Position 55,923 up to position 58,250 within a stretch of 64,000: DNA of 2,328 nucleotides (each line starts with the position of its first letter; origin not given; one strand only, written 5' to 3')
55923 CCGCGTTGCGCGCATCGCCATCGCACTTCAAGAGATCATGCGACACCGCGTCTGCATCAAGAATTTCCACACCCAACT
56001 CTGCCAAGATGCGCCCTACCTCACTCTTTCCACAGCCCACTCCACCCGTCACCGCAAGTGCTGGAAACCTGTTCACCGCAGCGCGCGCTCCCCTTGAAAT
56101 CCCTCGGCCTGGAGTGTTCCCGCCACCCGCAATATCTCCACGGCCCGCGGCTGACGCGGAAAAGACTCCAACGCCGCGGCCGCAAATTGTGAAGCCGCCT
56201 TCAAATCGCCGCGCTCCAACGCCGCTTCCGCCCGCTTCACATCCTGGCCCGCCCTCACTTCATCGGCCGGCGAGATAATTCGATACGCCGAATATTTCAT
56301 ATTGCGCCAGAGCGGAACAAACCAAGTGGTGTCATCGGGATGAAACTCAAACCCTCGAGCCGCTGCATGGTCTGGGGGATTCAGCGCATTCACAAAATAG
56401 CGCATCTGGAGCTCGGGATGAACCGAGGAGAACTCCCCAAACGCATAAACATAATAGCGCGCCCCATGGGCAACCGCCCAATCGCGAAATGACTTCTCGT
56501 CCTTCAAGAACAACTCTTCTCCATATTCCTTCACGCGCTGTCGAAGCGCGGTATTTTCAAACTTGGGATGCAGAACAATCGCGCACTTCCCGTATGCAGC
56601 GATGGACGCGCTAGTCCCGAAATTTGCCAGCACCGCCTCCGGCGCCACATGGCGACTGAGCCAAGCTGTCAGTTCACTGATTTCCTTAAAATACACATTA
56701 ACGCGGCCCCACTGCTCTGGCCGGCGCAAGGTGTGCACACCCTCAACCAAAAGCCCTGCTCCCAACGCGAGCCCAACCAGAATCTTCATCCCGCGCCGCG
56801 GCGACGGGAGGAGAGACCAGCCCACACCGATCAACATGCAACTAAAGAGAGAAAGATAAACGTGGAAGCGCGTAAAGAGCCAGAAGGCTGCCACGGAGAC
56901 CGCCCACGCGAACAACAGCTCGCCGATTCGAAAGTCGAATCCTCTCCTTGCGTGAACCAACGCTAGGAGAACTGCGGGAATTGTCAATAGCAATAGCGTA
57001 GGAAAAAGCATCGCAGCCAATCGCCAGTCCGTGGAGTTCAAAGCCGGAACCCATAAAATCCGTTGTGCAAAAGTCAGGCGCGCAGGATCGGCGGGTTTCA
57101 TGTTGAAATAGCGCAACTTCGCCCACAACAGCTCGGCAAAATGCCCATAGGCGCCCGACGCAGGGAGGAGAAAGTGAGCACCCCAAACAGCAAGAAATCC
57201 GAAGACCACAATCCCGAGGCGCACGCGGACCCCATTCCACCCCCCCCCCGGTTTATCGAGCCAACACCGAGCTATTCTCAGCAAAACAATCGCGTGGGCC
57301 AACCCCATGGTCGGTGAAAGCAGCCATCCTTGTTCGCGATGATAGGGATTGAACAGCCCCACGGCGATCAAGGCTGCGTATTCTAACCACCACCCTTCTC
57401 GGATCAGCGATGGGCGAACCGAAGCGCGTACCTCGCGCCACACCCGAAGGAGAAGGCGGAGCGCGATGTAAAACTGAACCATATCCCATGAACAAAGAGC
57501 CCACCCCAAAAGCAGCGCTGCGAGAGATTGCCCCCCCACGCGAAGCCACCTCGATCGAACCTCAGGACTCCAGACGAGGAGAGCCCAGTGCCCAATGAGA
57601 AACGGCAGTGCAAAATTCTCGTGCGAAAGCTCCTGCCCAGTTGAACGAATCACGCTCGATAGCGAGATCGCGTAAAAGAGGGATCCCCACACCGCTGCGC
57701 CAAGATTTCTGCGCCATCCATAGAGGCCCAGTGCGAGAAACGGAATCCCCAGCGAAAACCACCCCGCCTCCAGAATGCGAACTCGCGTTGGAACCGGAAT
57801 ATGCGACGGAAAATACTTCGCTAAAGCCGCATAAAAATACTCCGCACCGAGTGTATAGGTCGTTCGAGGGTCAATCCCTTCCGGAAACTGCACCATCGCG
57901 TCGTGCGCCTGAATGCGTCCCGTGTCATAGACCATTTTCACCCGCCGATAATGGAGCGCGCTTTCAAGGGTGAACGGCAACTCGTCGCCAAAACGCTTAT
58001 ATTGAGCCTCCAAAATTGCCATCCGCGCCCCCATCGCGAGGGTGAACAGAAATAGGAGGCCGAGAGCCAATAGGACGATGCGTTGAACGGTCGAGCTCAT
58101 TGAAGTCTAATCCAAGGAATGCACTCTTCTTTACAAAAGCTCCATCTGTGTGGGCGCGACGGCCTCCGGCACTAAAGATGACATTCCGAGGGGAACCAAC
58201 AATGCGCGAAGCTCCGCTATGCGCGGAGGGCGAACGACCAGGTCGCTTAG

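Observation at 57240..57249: G10 homopolymer inside the coding sequence of a polytopic membrane (glycosyltransferase-like) protein: candidate phase-variation switch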

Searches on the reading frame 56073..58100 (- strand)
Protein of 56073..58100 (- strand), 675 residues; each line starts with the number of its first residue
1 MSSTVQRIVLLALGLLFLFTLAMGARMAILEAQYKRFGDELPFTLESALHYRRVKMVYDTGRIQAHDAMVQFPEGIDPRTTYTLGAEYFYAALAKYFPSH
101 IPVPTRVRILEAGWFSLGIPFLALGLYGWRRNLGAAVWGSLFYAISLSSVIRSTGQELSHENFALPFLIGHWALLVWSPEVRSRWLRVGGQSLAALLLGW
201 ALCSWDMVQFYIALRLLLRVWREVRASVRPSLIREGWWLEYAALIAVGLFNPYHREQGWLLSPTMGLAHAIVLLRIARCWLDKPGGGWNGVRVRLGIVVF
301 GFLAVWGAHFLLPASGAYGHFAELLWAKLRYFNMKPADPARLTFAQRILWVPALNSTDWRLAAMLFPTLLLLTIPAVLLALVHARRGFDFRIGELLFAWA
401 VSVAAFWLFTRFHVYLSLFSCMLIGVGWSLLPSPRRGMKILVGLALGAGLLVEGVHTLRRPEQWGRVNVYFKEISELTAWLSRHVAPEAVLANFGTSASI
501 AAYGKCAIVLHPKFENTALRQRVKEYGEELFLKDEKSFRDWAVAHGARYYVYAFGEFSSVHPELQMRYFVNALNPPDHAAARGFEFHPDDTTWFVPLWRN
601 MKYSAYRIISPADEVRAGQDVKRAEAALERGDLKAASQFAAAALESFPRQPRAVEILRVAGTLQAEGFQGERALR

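Call 3: search_protein_families(library=pfam, proteins=[window:56073-58100:-], max_evalue=1)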
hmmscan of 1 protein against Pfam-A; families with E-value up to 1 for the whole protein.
window:56073-58100:- (675 aa): 2 families
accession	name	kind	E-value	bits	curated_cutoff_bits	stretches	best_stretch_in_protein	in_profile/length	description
PF10034.15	Dpy19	-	3e-07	29.5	27.2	1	438-606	475-651/653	Q-cell neuroblast polarisation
PF13428.12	TPR_14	-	0.078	14.2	23.5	1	623-654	7-38/44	Tetratricopeptide repeat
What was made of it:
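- On DPY19-like GT-C glycosyltransferase (Pfam PF10034): 29.5 bits against a cutoff of 27.2, covering residues 438-606 only (call 3).
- Closest known: DPY19 tryptophan C-mannosyltransferases. Same: Pfam hit above the gathering score (call 3).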

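Call 4: search_protein_families(library=ncbifam, proteins=[window:56073-58100:-], max_evalue=1)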
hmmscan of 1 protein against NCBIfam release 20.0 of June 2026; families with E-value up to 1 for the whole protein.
window:56073-58100:- (675 aa): 0 families
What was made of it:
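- Tried and rejected: NCBIfam gave no family for the protein (call 4).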

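Call 7: find_homologous_proteins(query=window:56073-58100:-)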
Query window:56073-58100:- (675 aa): 355 proteins with E <= 0.001 among 8000 candidates; the best 120 are listed.
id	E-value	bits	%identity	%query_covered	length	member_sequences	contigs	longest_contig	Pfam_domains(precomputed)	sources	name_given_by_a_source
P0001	0.0e+0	1535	100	100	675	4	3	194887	PF10034.16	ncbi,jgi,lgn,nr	ncbi:MAG: hypothetical protein J5I99_03820 [Verrucomicrobia bacterium]|nr:hypothetical protein [Kiri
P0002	0.0e+0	1128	72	100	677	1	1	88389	PF10034.16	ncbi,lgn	-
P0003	0.0e+0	1026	66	96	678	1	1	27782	PF10034.16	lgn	-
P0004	8.6e-294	995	66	99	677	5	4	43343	PF10034.16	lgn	-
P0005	7.4e-281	952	64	96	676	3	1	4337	PF10034.16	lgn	-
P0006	1.0e-276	938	63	99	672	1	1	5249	PF10034.16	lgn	-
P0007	7.2e-266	903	63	99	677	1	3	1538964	PF10034.16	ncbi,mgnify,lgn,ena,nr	ncbi:MAG TPA: hypothetical protein PKE12_06380 [Kiritimatiellia bacterium]|mgnify:CR=1 FL=1|nr:hypot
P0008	1.6e-265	901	60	100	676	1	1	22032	PF10034.16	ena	-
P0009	3.2e-259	881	61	97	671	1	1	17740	PF10034.16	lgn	-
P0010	4.2e-255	867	59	99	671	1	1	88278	PF10034.16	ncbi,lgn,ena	-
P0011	9.2e-255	866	59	99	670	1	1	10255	PF10034.16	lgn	-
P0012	9.5e-255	866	58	98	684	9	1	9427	PF10034.16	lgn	-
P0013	1.5e-250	852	59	98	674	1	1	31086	PF10034.16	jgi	jgi:hypothetical protein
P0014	4.7e-245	834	58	98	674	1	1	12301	PF10034.16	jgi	jgi:hypothetical protein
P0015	9.1e-230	783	54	98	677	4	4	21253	PF10034.16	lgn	-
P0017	1.8e-210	719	53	99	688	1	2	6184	PF10034.16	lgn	-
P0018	6.1e-210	718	52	99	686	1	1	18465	PF10034.16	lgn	-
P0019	8.6e-210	717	53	99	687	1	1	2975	PF10034.16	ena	-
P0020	3.7e-209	715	53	99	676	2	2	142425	PF10034.16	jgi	jgi:MFS family permease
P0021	4.9e-209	715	52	98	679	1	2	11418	PF10034.16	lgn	-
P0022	1.4e-204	700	52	100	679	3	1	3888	PF10034.16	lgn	-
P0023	2.0e-199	683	52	96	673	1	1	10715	PF10034.16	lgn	-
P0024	3.2e-198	679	52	96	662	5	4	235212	PF10034.16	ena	-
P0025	5.3e-198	678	51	96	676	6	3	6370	PF10034.16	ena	-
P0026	8.4e-198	678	51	99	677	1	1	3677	PF10034.16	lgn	-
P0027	2.1e-197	676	51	99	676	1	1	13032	PF10034.16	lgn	-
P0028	5.0e-197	675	51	96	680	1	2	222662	PF10034.16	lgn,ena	-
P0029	3.9e-196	672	51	98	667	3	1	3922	PF10034.16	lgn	-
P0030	4.4e-195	669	52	96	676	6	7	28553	PF10034.16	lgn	-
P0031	5.2e-195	668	50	96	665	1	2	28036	PF10034.16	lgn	-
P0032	8.1e-195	668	51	96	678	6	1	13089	PF10034.16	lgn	-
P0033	7.5e-194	664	51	98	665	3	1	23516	PF10034.16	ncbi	-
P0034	1.4e-189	650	59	75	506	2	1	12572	PF10034.16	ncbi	-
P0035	4.1e-184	632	48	95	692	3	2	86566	PF10034.16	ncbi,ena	-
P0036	4.6e-180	619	48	99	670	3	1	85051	PF10034.16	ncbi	-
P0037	1.3e-177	611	48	99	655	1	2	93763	PF10034.16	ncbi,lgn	-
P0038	4.9e-177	609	48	98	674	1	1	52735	PF10034.16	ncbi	ncbi:MAG: hypothetical protein V1929_10660 [bacterium]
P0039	1.9e-176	607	49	95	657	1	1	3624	PF10034.16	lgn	-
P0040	9.4e-176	605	47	99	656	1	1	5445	PF10034.16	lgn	-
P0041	4.6e-175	602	49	95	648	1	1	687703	PF10034.16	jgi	-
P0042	1.0e-174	601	49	98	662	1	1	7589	PF10034.16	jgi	jgi:hypothetical protein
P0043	3.0e-174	600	47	98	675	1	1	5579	PF10034.16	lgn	-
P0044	1.4e-172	594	47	99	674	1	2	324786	PF10034.16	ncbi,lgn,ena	-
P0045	2.5e-172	593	47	96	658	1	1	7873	PF10034.16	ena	-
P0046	2.7e-169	583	46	99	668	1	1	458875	PF10034.16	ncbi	-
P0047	7.2e-169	582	46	98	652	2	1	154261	PF10034.16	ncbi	-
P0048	1.3e-168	581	46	98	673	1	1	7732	PF10034.16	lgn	-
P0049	1.3e-167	578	45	99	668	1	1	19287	PF10034.16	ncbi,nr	ncbi:MAG: C-mannosyltransferase dpy-19 family protein [Verrucomicrobia bacterium]|nr:C-mannosyltrans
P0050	2.2e-167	577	45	99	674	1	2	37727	PF10034.16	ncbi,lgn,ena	-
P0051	2.3e-167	577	47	99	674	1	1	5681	PF10034.16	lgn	-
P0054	5.1e-166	573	45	99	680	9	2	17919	PF10034.16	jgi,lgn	jgi:hypothetical protein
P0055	6.8e-166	572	46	100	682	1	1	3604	PF10034.16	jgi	jgi:hypothetical protein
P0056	3.7e-165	570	45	100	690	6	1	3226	PF10034.16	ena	-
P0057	4.2e-165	569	46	100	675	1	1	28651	PF10034.16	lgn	-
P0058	2.4e-164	567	45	97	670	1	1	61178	PF10034.16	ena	-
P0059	2.9e-164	567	46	97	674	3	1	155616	PF10034.16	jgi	-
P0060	1.8e-163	564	45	95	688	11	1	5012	PF10034.16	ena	-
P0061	6.8e-163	562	46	95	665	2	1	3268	PF10034.16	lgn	-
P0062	7.1e-163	562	45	97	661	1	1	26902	PF10034.16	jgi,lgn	jgi:hypothetical protein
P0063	6.4e-162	559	46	98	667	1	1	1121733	PF10034.16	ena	-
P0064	2.2e-161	557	46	97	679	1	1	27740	PF10034.16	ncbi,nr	ncbi:MAG: hypothetical protein EOM20_03400 [Spartobacteria bacterium]|nr:hypothetical protein [Spart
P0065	3.1e-161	557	44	96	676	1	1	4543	PF10034.16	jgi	-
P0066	5.4e-161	556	45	99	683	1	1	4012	PF10034.16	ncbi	-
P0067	1.6e-160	554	47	98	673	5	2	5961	PF10034.16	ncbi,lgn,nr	ncbi:MAG: hypothetical protein KJ726_01200 [Verrucomicrobia bacterium]|nr:hypothetical protein [Verr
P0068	2.9e-160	553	46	99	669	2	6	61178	PF10034.16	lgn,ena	-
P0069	3.0e-160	553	45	98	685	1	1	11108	PF10034.16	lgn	-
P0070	3.4e-160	553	43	99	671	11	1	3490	PF10034.16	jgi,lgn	-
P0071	5.5e-160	553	44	95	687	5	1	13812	PF10034.16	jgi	-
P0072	6.2e-160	552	44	98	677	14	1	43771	PF10034.16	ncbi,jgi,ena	-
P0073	2.2e-159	551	47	95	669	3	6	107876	PF10034.16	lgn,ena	-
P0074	5.4e-159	549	45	99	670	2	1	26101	PF10034.16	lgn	-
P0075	8.6e-159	549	45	96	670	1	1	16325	PF10034.16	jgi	jgi:hypothetical protein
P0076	1.8e-158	548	45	99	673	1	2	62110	PF10034.16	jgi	jgi:hypothetical protein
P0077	2.2e-158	547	45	97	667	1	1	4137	PF10034.16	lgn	-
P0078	7.4e-158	546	46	95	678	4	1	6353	PF10034.16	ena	-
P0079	1.1e-157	545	44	96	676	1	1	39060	PF10034.16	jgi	-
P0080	1.5e-156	541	46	97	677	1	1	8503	PF10034.16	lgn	-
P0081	2.4e-156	541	45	98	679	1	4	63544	PF10034.16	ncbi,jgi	-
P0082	3.5e-156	540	45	97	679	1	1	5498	PF10034.16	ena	-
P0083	5.0e-156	540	44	97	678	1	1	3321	PF10034.16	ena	-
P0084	1.2e-155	538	45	99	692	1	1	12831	PF10034.16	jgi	jgi:hypothetical protein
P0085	7.7e-155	536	44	99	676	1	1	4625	PF10034.16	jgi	-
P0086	9.2e-155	535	45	97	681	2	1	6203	PF10034.16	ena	-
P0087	2.1e-154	534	43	96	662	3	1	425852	PF10034.16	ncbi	ncbi:MAG: hypothetical protein AB7T27_02030 [Kiritimatiellia bacterium]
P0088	2.4e-154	534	43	96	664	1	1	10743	PF10034.16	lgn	-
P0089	5.6e-154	533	45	100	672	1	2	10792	PF10034.16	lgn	-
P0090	1.3e-153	532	43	97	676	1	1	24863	PF10034.16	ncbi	-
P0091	2.8e-153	530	44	98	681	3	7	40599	PF10034.16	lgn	-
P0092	4.0e-153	530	44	98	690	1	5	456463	PF10034.16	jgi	jgi:hypothetical protein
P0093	7.9e-153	529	45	96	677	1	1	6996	PF10034.16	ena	-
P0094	8.4e-153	529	45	96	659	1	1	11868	PF10034.16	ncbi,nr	ncbi:MAG: hypothetical protein NTV49_12425 [Kiritimatiellaeota bacterium]|nr:hypothetical protein [K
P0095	2.1e-152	528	44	98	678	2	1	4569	PF10034.16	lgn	-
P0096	1.7e-151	525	46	98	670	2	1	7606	PF10034.16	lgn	-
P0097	4.7e-151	523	44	99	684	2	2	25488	PF10034.16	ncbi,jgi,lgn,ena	-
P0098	4.9e-151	523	44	96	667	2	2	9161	PF10034.16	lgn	-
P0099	7.6e-151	522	44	96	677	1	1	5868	PF10034.16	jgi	-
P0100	8.3e-151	522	48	40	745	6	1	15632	PF10034.16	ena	-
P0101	9.3e-151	522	43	99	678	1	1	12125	PF10034.16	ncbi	ncbi:MAG: hypothetical protein V2A34_15860 [Lentisphaerota bacterium]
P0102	1.3e-150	522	43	99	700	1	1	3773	PF10034.16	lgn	-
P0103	1.3e-150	522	43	98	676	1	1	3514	PF10034.16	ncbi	-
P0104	1.4e-150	522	42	99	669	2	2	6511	PF10034.16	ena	-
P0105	2.9e-150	520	42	99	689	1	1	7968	PF10034.16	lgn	-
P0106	3.4e-150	520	42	98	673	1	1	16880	PF10034.16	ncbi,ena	-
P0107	5.5e-150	520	44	97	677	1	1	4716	PF10034.16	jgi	-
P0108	1.1e-149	519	44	95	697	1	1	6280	PF10034.16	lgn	-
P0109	1.9e-149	518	44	99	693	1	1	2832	PF10034.16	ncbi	-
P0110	2.6e-149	517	44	97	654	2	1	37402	PF10034.16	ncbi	-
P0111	5.3e-149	516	45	95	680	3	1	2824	PF10034.16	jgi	jgi:hypothetical protein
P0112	9.5e-149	515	42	97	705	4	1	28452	PF10034.16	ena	-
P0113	1.3e-148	515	44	95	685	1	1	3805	PF10034.16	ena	-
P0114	2.1e-148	514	43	96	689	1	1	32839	PF10034.16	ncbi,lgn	-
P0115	3.0e-148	514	42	97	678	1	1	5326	PF10034.16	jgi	jgi:hypothetical protein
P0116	6.8e-148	513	43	94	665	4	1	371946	PF10034.16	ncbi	-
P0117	7.1e-148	513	45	96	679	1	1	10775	PF10034.16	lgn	-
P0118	8.4e-148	512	45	93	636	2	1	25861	PF10034.16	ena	-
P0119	1.6e-147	511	43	98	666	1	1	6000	PF10034.16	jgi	jgi:hypothetical protein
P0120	1.6e-147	511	43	98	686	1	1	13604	PF10034.16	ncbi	-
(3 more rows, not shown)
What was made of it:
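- On DPY19-like GT-C glycosyltransferase (Pfam PF10034): PF10034 is precomputed for nearly all listed homologues (call 7).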

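Call 8: list_cluster_members(proteins=[P0001])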
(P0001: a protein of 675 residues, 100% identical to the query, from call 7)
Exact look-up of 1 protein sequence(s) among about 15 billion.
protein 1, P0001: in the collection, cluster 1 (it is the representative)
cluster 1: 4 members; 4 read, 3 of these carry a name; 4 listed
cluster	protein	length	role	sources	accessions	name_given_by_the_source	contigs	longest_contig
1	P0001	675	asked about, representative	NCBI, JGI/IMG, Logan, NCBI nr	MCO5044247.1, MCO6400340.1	MAG: hypothetical protein J5I99_03820 [Verrucomicrobia bacterium] | hypothetical protein [Kiritimatiellia bacterium]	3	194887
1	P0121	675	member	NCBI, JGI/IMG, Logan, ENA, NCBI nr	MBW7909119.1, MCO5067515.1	MAG: hypothetical protein H3C50_09425 [Kiritimatiellae bacterium] | hypothetical protein [Kiritimatiellia bacterium]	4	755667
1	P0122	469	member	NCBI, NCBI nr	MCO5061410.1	MAG: hypothetical protein M9963_05335 [Kiritimatiellae bacterium] | hypothetical protein [Kiritimatiellia bacterium]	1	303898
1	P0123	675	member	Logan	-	-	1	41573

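Call 11: find_encoding_contigs(protein=P0001, flank=3000, max_places=10)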
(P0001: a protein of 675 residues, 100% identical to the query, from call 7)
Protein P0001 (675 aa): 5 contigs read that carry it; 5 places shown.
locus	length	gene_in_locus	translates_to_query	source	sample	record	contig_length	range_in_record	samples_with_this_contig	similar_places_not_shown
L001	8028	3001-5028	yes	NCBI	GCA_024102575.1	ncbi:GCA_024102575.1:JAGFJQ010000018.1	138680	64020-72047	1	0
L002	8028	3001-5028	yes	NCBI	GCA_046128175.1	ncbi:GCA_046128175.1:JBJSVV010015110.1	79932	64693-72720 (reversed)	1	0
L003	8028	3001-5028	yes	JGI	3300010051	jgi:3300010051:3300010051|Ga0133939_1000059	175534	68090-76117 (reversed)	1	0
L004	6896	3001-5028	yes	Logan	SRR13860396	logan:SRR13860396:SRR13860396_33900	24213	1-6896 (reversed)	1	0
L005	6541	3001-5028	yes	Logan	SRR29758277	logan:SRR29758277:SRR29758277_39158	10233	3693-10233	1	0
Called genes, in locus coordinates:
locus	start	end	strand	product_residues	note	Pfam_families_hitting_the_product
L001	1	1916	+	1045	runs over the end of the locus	PF00263:Secretin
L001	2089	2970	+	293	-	PF02739:5_3_exonuc_N, PF01367:5_3_exonuc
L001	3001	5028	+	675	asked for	PF10034:Dpy19 (faint)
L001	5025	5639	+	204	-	PF01121:CoaE, PF13238:AAA_18 (faint)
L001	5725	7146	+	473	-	PF07498:Rho_N, PF07497:Rho_RNA_bind, PF00006:ATP-synt_ab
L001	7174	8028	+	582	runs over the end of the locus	PF00092:VWA (weak), PF13519:VWA_2 (faint), PF13768:VWA_3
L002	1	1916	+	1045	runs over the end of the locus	PF00263:Secretin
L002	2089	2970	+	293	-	PF02739:5_3_exonuc_N, PF01367:5_3_exonuc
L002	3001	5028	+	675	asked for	PF10034:Dpy19 (faint)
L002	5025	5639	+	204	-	PF01121:CoaE, PF13238:AAA_18 (faint)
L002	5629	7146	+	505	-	PF07498:Rho_N, PF07497:Rho_RNA_bind, PF00006:ATP-synt_ab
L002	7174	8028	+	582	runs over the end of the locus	PF00092:VWA (weak), PF13519:VWA_2 (faint), PF13768:VWA_3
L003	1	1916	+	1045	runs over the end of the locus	PF00263:Secretin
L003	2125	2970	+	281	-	PF02739:5_3_exonuc_N, PF01367:5_3_exonuc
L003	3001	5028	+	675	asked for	PF10034:Dpy19 (faint)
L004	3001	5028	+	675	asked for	PF10034:Dpy19 (faint)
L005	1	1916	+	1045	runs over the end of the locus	PF00263:Secretin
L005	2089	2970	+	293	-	PF02739:5_3_exonuc_N, PF01367:5_3_exonuc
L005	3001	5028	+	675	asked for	PF10034:Dpy19 (faint)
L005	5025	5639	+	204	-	PF01121:CoaE, PF13238:AAA_18 (faint)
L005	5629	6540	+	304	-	?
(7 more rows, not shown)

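Call 12: find_encoding_contigs(protein=P0121, flank=3000, max_places=10)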
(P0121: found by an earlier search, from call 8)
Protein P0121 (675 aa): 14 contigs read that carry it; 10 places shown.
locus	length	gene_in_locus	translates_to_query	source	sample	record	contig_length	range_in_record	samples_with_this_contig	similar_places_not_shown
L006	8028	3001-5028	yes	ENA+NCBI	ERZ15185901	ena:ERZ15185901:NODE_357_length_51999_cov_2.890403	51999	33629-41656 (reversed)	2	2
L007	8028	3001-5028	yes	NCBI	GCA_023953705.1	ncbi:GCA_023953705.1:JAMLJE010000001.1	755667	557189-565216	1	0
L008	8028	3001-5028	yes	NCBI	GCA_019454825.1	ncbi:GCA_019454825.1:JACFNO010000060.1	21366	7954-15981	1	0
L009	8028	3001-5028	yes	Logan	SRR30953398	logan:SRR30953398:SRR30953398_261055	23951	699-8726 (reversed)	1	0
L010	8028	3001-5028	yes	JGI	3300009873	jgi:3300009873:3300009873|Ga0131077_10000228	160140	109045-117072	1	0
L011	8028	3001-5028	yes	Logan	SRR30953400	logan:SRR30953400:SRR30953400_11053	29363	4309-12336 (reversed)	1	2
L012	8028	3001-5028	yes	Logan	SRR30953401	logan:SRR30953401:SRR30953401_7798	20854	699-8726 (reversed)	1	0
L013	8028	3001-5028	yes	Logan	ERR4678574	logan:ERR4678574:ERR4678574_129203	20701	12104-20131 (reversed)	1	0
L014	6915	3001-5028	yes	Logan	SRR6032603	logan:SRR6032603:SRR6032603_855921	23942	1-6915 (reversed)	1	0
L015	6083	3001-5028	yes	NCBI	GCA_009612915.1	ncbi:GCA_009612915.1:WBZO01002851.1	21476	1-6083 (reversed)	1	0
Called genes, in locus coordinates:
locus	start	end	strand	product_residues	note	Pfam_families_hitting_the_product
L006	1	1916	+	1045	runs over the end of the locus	PF00263:Secretin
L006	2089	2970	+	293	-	PF02739:5_3_exonuc_N, PF01367:5_3_exonuc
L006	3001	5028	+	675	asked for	PF10034:Dpy19 (faint)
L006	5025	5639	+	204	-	PF01121:CoaE, PF13238:AAA_18 (weak)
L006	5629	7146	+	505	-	PF07498:Rho_N, PF07497:Rho_RNA_bind, PF00006:ATP-synt_ab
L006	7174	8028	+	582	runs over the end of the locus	PF00092:VWA (weak), PF13519:VWA_2 (faint), PF13768:VWA_3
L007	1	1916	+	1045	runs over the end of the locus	PF00263:Secretin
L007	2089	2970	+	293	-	PF02739:5_3_exonuc_N, PF01367:5_3_exonuc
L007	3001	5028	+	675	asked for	PF10034:Dpy19 (faint)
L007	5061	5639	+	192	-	PF01121:CoaE, PF13238:AAA_18 (faint)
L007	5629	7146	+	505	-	PF07498:Rho_N, PF07497:Rho_RNA_bind, PF00006:ATP-synt_ab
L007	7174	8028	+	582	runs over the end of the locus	PF00092:VWA (weak), PF13519:VWA_2 (faint), PF13768:VWA_3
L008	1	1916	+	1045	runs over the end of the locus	PF00263:Secretin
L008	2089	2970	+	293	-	PF02739:5_3_exonuc_N, PF01367:5_3_exonuc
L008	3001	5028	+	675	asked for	PF10034:Dpy19 (faint)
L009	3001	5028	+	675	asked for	PF10034:Dpy19 (faint)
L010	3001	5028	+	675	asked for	PF10034:Dpy19 (faint)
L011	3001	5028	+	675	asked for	PF10034:Dpy19 (faint)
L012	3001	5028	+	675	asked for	PF10034:Dpy19 (faint)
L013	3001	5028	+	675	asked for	PF10034:Dpy19 (faint)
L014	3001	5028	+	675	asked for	PF10034:Dpy19 (faint)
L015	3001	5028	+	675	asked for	PF10034:Dpy19 (faint)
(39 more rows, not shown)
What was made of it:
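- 55462..56076 (-): coaE (dephospho-CoA kinase). If the gene starts at the first candidate codon (56076-56074), its GTG overlaps the TGA stop of the glycosyltransferase gene by 4 nt. Gene calls and Pfam in call 11; some callers place the start downstream (call 12).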

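Call 13: find_encoding_contigs(protein=P0122, flank=3000, max_places=10)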
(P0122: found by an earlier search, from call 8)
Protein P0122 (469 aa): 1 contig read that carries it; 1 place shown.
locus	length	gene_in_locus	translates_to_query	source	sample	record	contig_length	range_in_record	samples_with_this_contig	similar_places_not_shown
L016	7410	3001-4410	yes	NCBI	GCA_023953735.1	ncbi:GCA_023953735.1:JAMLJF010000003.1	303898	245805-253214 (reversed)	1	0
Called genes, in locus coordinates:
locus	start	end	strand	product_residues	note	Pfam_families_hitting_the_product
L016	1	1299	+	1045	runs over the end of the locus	PF00263:Secretin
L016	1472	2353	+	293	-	PF02739:5_3_exonuc_N, PF01367:5_3_exonuc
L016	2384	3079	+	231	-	-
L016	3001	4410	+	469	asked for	PF10034:Dpy19 (weak)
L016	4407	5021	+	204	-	PF01121:CoaE, PF13238:AAA_18 (faint)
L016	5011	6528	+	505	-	PF07498:Rho_N, PF07497:Rho_RNA_bind, PF00006:ATP-synt_ab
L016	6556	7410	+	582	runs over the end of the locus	PF00092:VWA (weak), PF13519:VWA_2 (faint), PF13768:VWA_3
